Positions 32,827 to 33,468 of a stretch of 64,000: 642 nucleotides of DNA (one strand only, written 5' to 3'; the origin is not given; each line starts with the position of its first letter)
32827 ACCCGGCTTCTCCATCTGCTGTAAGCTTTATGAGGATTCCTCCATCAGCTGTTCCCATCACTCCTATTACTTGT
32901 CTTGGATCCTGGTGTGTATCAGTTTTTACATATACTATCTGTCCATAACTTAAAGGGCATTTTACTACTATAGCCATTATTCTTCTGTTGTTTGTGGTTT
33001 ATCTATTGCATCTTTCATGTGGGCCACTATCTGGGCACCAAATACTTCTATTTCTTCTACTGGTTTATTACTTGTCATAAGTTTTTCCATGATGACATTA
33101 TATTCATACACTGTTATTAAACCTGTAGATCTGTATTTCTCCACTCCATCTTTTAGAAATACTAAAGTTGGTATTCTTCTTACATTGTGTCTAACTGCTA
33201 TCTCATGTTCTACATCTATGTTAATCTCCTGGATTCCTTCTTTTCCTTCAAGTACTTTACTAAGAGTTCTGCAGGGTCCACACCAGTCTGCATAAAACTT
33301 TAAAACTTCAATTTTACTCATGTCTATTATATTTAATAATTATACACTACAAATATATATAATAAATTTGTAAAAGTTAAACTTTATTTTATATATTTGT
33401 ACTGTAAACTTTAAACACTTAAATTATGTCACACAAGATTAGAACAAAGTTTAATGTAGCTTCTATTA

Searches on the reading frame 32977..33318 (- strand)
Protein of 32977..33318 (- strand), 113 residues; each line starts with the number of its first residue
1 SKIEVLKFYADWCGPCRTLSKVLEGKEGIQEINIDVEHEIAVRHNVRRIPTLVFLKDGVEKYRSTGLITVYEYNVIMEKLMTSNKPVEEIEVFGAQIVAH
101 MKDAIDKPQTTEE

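Call 83: search_protein_families(library=pfam, proteins=[window:32977-33318:-], max_evalue=0.001)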
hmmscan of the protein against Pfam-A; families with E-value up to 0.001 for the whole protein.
window:32977-33318:- (113 aa): 2 families
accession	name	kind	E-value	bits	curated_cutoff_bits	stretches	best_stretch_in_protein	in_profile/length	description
PF00085.26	Thioredoxin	-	1.1e-11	45.1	23.5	1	3-66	20-90/103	Thioredoxin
PF13098.12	Thioredoxin_2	-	1.6e-05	25.6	27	0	5-32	9-36/104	Thioredoxin-like domain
